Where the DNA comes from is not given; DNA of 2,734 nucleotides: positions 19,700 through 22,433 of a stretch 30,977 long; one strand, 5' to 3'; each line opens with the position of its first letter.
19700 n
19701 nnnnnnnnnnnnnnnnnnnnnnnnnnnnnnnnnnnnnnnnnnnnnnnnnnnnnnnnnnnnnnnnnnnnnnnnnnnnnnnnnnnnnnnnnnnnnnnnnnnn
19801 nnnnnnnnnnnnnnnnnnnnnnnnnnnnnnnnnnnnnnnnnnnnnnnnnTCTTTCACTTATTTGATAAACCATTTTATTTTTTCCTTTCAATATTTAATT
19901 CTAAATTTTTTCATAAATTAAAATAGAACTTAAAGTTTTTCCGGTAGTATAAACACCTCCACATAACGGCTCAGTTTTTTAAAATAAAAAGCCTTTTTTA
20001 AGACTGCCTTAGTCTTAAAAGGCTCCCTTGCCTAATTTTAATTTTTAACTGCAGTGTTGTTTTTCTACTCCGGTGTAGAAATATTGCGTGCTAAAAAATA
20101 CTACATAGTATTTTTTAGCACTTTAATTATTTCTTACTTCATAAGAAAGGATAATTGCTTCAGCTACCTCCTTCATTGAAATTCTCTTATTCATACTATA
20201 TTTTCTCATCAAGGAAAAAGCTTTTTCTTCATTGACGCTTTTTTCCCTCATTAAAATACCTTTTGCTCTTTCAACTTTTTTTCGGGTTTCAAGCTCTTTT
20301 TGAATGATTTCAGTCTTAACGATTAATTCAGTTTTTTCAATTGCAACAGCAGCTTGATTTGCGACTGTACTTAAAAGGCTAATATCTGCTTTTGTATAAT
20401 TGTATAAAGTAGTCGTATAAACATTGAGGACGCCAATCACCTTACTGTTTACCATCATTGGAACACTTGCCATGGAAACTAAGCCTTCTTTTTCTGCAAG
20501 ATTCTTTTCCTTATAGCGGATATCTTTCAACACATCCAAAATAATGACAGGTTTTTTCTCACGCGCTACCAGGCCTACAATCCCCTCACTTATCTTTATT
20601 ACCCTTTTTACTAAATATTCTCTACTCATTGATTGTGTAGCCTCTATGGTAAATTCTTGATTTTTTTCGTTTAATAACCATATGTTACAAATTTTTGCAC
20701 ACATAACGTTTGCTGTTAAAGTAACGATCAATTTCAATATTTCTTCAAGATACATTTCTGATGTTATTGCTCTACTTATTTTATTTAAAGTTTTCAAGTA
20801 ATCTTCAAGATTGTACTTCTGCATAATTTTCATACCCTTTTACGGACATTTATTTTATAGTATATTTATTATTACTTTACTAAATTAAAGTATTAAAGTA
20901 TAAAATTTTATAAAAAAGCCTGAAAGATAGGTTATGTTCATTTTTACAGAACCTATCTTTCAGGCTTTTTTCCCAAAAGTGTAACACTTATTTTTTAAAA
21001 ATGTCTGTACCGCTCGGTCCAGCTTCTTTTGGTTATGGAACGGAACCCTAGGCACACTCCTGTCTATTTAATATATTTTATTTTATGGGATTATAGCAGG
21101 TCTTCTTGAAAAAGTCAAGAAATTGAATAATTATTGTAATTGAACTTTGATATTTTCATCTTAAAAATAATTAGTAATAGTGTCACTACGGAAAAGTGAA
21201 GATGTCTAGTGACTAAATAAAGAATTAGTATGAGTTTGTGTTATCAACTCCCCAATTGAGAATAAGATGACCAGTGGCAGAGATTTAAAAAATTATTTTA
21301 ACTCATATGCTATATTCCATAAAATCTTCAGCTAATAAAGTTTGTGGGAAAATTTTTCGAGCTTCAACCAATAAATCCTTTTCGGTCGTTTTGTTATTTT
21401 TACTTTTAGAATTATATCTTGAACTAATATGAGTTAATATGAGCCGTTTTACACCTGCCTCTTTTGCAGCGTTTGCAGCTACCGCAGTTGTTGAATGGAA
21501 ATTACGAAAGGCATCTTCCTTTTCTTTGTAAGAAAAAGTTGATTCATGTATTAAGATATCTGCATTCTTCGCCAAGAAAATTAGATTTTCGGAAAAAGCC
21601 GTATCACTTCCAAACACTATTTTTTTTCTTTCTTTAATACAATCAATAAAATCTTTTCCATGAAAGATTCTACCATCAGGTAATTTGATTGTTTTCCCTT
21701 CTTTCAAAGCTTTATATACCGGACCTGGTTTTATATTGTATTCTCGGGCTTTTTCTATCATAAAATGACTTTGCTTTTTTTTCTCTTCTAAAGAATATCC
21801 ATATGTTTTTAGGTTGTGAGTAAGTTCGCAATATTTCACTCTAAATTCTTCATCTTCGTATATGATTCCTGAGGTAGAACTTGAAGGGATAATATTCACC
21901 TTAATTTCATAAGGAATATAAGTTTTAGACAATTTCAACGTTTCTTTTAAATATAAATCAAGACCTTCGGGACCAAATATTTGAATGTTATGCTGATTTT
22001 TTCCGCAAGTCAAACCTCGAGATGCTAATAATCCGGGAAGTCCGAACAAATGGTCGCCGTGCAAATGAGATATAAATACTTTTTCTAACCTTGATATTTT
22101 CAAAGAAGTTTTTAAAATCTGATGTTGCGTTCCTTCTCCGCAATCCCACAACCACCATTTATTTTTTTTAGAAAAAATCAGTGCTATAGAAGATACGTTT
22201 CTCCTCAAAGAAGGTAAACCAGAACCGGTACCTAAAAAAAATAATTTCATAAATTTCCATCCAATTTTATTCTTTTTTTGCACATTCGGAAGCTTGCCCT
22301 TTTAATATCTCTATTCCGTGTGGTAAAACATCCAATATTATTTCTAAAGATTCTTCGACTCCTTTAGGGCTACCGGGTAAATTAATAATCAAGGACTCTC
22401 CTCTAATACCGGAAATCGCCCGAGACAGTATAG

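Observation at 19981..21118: Two-tier RNA cascade: ykkC-type riboswitch -> GAF-ANTAR antiterminator -> attenuated glutamate operon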

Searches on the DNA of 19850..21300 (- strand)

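Call 4: search_rna_families(source=window, start=19850, end=21300, threshold=evalue, max_evalue=10, show_alignments=6)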
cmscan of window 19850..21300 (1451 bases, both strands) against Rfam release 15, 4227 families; matches with E-value up to 10: 24.
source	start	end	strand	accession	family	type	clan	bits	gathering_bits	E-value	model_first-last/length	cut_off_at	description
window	20955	21062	-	RF00442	Guanidine-I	Cis-reg; riboswitch;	-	51.6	63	6.3e-08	1-107/107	no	Guanidine-I riboswitch aptamer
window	20900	20984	-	RF03616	MIR1888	Gene; miRNA;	-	29.7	72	0.0022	1-101/101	no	MIR1888 microRNA precursor family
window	20911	20971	-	RF03735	mir-1502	Gene; miRNA;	-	27.6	66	0.064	1-59/59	no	mir-1502 microRNA precursor family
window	20911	20971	-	RF03926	MIR1435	Gene; miRNA;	-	26.1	94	0.31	1-186/186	no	MIR1435 microRNA precursor family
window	20902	20973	-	RF02433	SpF36_sRNA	Gene; sRNA;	-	23.2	48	2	1-51/51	no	Streptococcus sRNA SpF36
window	20919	20966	+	RF03474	mir-4766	Gene; miRNA;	-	22.5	72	0.18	1-56/56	no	mir-4766 microRNA precursor family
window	20060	20159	+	RF00515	PyrR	Cis-reg;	-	22.3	54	2.5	1-115/115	no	PyrR binding site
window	20916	20967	+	RF04205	MIR2606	Gene; miRNA;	-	21.2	139.7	3.7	1-165/165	no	MIR2606 microRNA precursor family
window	20897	20990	+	RF00908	MIR529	Gene; miRNA;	-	21.1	75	0.074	1-131/131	no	MIR529 microRNA precursor family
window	19997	20150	-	RF01241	SNORA81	Gene; snRNA; snoRNA; HACA-box;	-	20.1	45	0.55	1-179/179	no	Small nucleolar RNA SNORA81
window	20089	20120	+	RF01483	rli56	Cis-reg;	-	19.8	47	3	37-68/100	no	Listeria sRNA rli56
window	20896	20980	+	RF02412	snoR144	Gene; snRNA; snoRNA; HACA-box;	-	19.7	100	0.72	1-145/145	no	Small nucleolar RNA snoR144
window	20090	20150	-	RF02607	AbsR25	Gene; sRNA;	-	19.6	47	1.5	1-164/164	no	Acinetobacter sRNA 25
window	19991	20084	+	RF01180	snoR110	Gene; snRNA; snoRNA; HACA-box;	-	19.3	44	4.2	1-89/89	no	Small nucleolar RNA snoR110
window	20073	20187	-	RF00402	SNORA25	Gene; snRNA; snoRNA; HACA-box;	-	19.2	85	2.3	1-128/128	no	Small nucleolar RNA SNORA25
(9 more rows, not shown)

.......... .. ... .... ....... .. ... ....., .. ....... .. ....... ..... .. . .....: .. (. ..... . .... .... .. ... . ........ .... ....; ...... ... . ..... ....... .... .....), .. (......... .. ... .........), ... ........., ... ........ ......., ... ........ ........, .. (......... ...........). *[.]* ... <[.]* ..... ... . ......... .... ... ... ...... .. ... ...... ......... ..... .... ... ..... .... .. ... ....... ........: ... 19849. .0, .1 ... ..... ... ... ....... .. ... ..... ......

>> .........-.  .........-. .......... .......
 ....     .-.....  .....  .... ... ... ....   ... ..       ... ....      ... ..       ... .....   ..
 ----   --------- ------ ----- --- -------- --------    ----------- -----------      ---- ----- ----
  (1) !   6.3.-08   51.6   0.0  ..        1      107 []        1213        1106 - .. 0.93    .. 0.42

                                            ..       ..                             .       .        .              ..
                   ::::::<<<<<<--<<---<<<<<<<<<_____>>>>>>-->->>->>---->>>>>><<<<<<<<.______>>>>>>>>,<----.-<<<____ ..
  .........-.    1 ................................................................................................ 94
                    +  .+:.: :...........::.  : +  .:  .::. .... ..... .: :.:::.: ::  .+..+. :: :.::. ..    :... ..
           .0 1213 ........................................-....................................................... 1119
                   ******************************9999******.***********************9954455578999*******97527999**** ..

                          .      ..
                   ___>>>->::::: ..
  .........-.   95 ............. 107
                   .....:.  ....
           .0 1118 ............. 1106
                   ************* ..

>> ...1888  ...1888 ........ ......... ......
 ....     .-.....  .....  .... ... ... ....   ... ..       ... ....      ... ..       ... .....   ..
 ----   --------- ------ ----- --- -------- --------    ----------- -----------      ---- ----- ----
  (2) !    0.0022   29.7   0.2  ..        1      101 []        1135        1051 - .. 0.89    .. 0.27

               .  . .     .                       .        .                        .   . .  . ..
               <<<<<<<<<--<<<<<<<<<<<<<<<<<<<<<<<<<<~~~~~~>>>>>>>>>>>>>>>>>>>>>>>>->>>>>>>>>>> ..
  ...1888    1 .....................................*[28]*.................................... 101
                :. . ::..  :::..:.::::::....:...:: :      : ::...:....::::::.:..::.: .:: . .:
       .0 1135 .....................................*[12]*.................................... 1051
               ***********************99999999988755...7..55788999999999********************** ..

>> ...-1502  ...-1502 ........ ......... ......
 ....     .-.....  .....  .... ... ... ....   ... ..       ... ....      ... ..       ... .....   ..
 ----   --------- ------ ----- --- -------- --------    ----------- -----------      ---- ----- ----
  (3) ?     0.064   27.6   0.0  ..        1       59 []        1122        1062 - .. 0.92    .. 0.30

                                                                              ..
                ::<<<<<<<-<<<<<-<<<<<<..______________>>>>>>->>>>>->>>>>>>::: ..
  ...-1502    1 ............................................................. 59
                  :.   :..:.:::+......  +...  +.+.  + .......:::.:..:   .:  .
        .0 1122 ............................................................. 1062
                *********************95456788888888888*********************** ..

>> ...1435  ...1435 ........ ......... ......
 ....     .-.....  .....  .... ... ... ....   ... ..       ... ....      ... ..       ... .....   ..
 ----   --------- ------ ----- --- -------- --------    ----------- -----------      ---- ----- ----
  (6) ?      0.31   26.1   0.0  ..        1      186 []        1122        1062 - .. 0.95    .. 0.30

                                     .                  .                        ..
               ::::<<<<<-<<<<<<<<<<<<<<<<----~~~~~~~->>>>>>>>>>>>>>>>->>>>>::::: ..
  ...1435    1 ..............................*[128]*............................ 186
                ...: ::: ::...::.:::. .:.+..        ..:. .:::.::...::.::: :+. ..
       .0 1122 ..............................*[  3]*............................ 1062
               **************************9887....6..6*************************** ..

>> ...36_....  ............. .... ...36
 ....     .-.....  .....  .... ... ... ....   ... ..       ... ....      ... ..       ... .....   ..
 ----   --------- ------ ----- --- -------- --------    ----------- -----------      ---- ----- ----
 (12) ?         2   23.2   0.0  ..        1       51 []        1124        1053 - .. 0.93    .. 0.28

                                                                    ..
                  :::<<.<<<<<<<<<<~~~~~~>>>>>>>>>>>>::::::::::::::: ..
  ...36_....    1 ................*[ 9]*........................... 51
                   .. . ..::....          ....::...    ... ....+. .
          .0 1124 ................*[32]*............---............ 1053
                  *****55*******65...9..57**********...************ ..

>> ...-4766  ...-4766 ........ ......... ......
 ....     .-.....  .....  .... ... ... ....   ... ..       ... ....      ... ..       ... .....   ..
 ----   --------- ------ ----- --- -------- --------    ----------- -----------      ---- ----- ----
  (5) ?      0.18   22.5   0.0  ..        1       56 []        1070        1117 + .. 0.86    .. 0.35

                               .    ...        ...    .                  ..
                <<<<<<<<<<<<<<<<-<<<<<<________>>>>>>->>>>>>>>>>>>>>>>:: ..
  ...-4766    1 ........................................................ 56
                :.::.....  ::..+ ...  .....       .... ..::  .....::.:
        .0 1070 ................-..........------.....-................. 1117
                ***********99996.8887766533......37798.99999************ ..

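Call 74: search_rna_families(sources=[L047, L048], threshold=evalue, max_evalue=0.001)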
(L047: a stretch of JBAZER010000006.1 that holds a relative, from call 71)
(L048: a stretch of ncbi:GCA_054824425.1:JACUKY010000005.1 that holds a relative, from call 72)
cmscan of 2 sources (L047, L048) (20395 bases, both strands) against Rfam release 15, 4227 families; matches with E-value up to 0.001: 3.
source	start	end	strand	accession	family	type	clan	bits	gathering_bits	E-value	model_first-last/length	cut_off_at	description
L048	14951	15205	+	RF00230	T-box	Cis-reg; leader;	-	104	93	2.3e-22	1-219/219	no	T-box leader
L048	7779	7882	+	RF00442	Guanidine-I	Cis-reg; riboswitch;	-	64.5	63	1.2e-09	1-107/107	no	Guanidine-I riboswitch aptamer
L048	15250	15369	+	RF00442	Guanidine-I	Cis-reg; riboswitch;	-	49.8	63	2.2e-06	1-107/107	no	Guanidine-I riboswitch aptamer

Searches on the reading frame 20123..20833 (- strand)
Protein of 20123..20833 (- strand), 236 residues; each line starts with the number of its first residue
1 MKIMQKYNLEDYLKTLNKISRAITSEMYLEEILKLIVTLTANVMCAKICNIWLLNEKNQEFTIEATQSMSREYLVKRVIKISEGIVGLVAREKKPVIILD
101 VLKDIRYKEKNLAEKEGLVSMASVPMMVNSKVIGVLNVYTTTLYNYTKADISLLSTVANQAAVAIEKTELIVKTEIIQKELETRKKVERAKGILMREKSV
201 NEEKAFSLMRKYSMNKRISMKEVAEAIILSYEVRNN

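Call 5: search_protein_families(library=pfam, proteins=[window:20123-20833:-])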
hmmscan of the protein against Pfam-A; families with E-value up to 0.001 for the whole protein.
window:20123-20833:- (236 aa): 4 families
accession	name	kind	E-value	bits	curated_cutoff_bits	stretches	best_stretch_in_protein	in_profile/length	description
PF13185.12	GAF_2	-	1.5e-21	77.5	28.6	1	29-166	4-136/136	GAF domain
PF03861.19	ANTAR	-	1.8e-19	69.7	27.3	1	178-228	4-54/54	ANTAR domain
PF01590.32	GAF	-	1.1e-18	68.4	22.4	1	29-165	2-133/133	GAF domain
PF13492.12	GAF_3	-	1.9e-10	41.7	27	1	29-166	2-128/129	GAF domain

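Call 23: find_homologous_proteins(query=window:20123-20833:-)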
Query window:20123-20833:- (236 aa): 7573 proteins with E <= 0.001 among 8000 candidates; the best 120 are listed.
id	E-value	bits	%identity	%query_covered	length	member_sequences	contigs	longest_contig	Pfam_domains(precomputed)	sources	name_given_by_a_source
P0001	1.6e-134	464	100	99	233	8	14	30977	PF13185.13,PF01590.33,PF03861.20,PF13492.13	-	-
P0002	5.4e-117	407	88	99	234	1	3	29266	PF13185.13,PF01590.33,PF03861.20,PF13492.13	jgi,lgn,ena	-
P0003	4.5e-115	400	84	100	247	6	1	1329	PF13185.13,PF01590.33,PF03861.20,PF13492.13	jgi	-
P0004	6.8e-115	400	85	99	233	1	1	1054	PF13185.13,PF01590.33,PF03861.20,PF13492.13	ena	-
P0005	1.9e-106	372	80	97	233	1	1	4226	PF13185.13,PF01590.33,PF03861.20,PF13492.13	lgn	-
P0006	3.5e-105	368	79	99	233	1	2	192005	PF13185.13,PF01590.33,PF03861.20,PF13492.13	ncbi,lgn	ncbi:MAG: GAF and ANTAR domain-containing protein [Candidatus Atribacteria bacterium]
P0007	3.6e-105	368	77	99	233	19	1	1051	PF13185.13,PF01590.33,PF03861.20,PF13492.13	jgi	-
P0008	1.1e-104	366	78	97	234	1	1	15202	PF13185.13,PF01590.33,PF03861.20,PF13492.13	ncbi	-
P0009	1.8e-104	366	77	98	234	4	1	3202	PF13185.13,PF01590.33,PF03861.20,PF13492.13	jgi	-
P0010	1.1e-103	363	77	98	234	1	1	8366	PF13185.13,PF01590.33,PF03861.20,PF13492.13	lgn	-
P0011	1.2e-103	363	77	98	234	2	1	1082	PF13185.13,PF01590.33,PF03861.20,PF13492.13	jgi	-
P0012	1.6e-103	363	77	98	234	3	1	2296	PF13185.13,PF01590.33,PF03861.20,PF13492.13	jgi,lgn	jgi:signal transduction protein with GAF and PtsI domain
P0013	5.3e-103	361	76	98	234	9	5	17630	PF13185.13,PF01590.33,PF03861.20,PF13492.13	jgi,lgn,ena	-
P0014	5.6e-103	361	78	98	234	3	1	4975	PF13185.13,PF01590.33,PF03861.20,PF13492.13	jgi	-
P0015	2.9e-102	359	77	98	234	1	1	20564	PF13185.13,PF01590.33,PF03861.20,PF13492.13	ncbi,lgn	-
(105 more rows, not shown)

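Call 68: search_protein_families(library=ncbifam, proteins=[window:20123-20824:-], max_evalue=1e-10)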
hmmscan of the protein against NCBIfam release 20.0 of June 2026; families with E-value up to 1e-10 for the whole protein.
window:20123-20824:- (233 aa): 2 families
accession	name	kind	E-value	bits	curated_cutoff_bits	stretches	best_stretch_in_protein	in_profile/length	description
NF008283.0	PRK11061.1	equivalog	3.8e-18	65.1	583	1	10-195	2-185/748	phosphoenolpyruvate--protein phosphotransferase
TIGR01817.1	nifA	equivalog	2.9e-15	56.1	528.85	1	10-198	4-194/534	nif-specific transcriptional activator NifA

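Call 69: search_solved_structures(query=window:20123-20824:-, max_evalue=0.001)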
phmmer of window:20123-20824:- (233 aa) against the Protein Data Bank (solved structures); distinct sequences matched with E-value up to 0.001: 11.
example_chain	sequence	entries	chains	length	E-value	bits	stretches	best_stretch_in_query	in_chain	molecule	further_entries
3e0y_A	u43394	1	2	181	1e-15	61.4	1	4-168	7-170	Conserved domain protein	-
3ci6_A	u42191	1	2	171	1.6e-15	60.7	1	10-160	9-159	Phosphoenolpyruvate-protein phosphotransferase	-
3trc_A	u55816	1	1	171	1.4e-13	54.4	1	7-160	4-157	Phosphoenolpyruvate-protein phosphotransferase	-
6wsh_A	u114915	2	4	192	6e-11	45.8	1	162-227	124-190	Response regulator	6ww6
5w10_A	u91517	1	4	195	3.6e-09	40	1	8-171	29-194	cGMP-specific phosphodiesterase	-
1s8n_A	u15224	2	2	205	2.2e-07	34.2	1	166-225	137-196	putative antiterminator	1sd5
4g3k_A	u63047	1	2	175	2.4e-06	30.8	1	8-137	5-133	Transcriptional regulator nlh1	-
4g3w_A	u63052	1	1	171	2.5e-06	30.8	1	8-136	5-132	Transcriptional regulator nlh1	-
4akk_A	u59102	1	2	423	5.5e-05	26.4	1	165-225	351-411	NITRATE REGULATORY PROTEIN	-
1ykd_A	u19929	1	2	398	9.7e-05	25.6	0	23-161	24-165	adenylate cyclase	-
4mcw_A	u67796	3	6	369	0.00076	22.7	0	8-171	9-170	Metal dependent phosphohydrolase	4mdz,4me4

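Call 70: search_protein_representatives(protein=window:20123-20824:-)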
Query: 233 residues. Proteins with E-value up to 0.001 (for the whole library): 51474; up to 1e-10: 16681; up to 1e-30: 2204. The best 150 are listed.
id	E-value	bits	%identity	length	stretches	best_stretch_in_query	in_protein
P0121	1.2e-125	433.1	28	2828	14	10-184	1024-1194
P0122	2.8e-118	409.1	26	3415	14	10-172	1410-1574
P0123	6.6e-116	401.4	32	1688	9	10-185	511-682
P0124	6.0e-110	381.9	28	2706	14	10-164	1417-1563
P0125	4.4e-107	372.6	26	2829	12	8-182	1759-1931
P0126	7.5e-107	371.8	26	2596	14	10-173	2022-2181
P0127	3.5e-106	369.6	26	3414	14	10-199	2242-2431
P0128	1.6e-103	361.0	26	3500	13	10-172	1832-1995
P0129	3.0e-101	353.5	27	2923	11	13-184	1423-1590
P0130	3.9e-101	353.2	30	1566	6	12-202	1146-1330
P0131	8.0e-100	348.9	29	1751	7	10-168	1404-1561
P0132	3.8e-94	330.4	27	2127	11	6-171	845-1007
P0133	4.4e-94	330.2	25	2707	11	10-186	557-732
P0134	2.8e-93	327.5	26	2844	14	8-180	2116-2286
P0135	3.2e-92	324.1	27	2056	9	10-189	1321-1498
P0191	9.5e-72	257.3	42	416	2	6-229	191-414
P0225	7.4e-67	241.3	56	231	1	7-232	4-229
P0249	2.8e-64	232.9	40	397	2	10-231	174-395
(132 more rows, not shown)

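Call 71: find_related_loci(query=window:20123-20824:-, collection=genome_contigs, flank=1500)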
Query window:20123-20824:- (233 aa) in genome_contigs; peptide patterns used: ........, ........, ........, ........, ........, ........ (x = any residue, [..] = any of these).
92 stretches matched a pattern; 1 encode a relative of the query (tblastn E <= 1e-3); 1 distinct loci.
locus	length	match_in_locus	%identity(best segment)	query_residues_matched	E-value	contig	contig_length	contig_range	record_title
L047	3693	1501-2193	48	1-231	5e-69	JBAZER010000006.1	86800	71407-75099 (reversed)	MAG: Candidatus Omnitrophota bacterium isolate SO_2017_LW3_130 NODE_529_length_86800_cov_1.761667_LW162_2017, whole geno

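Call 72: find_encoding_contigs(protein=P0006, flank=8000, max_places=2)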
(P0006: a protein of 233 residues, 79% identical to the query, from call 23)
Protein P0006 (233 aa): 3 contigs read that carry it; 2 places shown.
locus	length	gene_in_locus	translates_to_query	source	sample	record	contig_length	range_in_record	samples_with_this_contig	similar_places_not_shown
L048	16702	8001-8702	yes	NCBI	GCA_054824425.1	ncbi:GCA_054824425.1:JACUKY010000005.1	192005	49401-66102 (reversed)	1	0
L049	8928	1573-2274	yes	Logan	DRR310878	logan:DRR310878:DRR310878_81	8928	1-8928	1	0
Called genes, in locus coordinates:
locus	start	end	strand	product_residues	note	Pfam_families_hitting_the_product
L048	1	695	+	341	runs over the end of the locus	PF00702:Hydrolase, PF13419:HAD_2 (weak)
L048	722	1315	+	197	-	PF00475:IGPD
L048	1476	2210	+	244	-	PF00977:His_biosynth, PF05690:ThiG (faint), PF01207:Dus (faint)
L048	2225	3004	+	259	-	PF00977:His_biosynth, PF03060:NMO (faint), PF02581:TMP-TENI (faint)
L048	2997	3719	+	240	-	PF01502:PRA-CH, PF01503:PRA-PH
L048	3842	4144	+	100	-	PF01371:Trp_repressor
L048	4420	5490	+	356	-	PF00266:Aminotran_5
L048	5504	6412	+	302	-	PF00389:2-Hacid_dh, PF02826:2-Hacid_dh_C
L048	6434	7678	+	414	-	PF06245:DUF1015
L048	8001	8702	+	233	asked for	PF01590:GAF, PF13185:GAF_2, PF13492:GAF_3, PF03861:ANTAR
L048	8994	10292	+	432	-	PF02812:ELFV_dehydrog_N, PF00208:ELFV_dehydrog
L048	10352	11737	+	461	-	PF00682:HMGL-like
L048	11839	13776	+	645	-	PF00330:Aconitase, PF00694:Aconitase_C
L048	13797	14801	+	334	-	PF00180:Iso_dh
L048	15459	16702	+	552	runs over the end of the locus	PF00920:ILVD_EDD_N, PF24877:ILV_EDD_C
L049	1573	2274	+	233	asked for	PF01590:GAF, PF13185:GAF_2, PF13492:GAF_3, PF03861:ANTAR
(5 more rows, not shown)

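Call 73: find_encoding_contigs(protein=P0225, flank=4000, max_places=4)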
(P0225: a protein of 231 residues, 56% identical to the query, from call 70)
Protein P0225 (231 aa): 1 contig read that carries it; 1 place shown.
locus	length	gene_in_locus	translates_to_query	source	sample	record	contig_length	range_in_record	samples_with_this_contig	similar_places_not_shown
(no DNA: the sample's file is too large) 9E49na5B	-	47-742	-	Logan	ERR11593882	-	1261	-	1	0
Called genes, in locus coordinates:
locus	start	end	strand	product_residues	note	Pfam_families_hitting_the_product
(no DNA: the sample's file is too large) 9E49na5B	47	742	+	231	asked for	PF01590:GAF, PF13185:GAF_2, PF13492:GAF_3, PF03861:ANTAR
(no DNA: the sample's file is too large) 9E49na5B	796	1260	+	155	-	?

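Call 92: find_encoding_contigs(protein=P0191, flank=2500, max_places=3)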
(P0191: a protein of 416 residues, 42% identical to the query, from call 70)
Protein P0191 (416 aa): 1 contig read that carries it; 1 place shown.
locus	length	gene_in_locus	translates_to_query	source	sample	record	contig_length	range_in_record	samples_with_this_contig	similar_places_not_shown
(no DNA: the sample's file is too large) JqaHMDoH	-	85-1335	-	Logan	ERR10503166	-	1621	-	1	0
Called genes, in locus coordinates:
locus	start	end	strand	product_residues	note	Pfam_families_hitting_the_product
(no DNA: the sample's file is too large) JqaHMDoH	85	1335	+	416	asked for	PF13185:GAF_2, PF01590:GAF, PF13492:GAF_3, PF13185:GAF_2, PF01590:GAF, PF13492:GAF_3, PF03861:ANTAR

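Call 93: find_encoding_contigs(protein=P0249, flank=2500, max_places=3)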
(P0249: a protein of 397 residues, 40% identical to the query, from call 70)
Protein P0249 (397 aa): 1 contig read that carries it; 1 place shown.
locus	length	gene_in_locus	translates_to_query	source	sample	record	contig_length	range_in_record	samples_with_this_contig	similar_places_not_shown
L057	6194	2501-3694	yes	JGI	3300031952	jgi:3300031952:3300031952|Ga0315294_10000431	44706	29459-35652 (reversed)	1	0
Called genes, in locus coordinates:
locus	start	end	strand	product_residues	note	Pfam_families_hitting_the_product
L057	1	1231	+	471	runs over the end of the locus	PF03951:Gln-synt_N, PF00120:Gln-synt_C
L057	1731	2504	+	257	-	PF02540:NAD_synthase, PF03054:tRNA_Me_trans (faint)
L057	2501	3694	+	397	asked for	PF01590:GAF, PF13185:GAF_2, PF13492:GAF_3, PF13185:GAF_2, PF01590:GAF, PF13492:GAF_3, PF03861:ANTAR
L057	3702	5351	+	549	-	PF00795:CN_hydrolase, PF02540:NAD_synthase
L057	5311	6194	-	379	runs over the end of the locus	PF04932:Wzy_C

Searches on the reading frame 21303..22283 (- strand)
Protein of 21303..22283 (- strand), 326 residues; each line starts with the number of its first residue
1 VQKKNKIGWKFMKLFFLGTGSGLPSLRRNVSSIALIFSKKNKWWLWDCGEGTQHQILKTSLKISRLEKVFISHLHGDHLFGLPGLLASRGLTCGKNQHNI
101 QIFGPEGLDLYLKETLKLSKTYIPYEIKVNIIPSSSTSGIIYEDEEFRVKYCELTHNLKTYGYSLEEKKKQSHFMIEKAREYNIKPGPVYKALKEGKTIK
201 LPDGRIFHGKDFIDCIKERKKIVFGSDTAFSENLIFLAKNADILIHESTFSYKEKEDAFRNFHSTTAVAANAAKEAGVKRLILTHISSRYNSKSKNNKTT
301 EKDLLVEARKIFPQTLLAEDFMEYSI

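Call 5: search_protein_families(library=pfam, proteins=[window:21303-22283:-])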
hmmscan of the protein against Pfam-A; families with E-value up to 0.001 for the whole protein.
window:21303-22283:- (326 aa): 3 families
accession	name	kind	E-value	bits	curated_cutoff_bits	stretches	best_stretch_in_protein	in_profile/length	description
PF12706.13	Lactamase_B_2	-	1.9e-16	60.7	27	2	43-171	2-136/200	Beta-lactamase superfamily domain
PF00753.33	Lactamase_B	-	6e-10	39.8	22.7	1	30-154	5-129/196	Metallo-beta-lactamase superfamily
PF13691.12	Lactamase_B_4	-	2.9e-05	24.1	27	1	33-75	15-56/63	tRNase Z endonuclease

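Call 68: search_protein_families(library=ncbifam, proteins=[window:21303-22283:-], max_evalue=1e-10)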
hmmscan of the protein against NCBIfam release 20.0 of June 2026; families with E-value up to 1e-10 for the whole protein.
window:21303-22283:- (326 aa): 11 families
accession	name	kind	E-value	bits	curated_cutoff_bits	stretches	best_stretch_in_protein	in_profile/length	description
TIGR02651.1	RNase_Z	equivalog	5.8e-102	340.8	292.95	1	13-326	1-302/302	ribonuclease Z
NF000801.0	PRK00055.1-3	equivalog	4.5e-95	318.2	252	1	12-326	2-303/307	ribonuclease Z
NF000800.0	PRK00055.1-1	equivalog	5.9e-90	301.3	398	1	12-325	1-304/305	ribonuclease Z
TIGR02649.1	true_RNase_BN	exception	4.7e-74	249.2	563.7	1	14-324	2-302/304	ribonuclease BN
NF000805.0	PRK00055.2-3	equivalog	4.9e-44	150.8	416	1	14-301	6-282/307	ribonuclease Z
NF000804.0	PRK00055.2-1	equivalog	1.2e-42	146.1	402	1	13-325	5-298/306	ribonuclease Z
NF002558.0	PRK02126.1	subfamily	5.7e-29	101.2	315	1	135-296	141-323/345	ribonuclease Z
NF041851.1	cyc_nuc_deg_phdiest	equivalog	3.7e-20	72.4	400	0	219-289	155-224/253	cyclic nucleotide-degrading phosphodiesterase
NF041257.1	GntH_guanitoxin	equivalog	1.9e-19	69.8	333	1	12-107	13-108/374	guanitoxin biosynthesis MBL fold metallo-hydrolase GntH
NF000806.0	PRK00055.2-4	equivalog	9e-14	51.3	363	0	13-127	3-116/280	ribonuclease Z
TIGR02650.1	RNase_Z_T_toga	equivalog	6.2e-13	48.6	507.05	1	44-295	21-253/277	ribonuclease Z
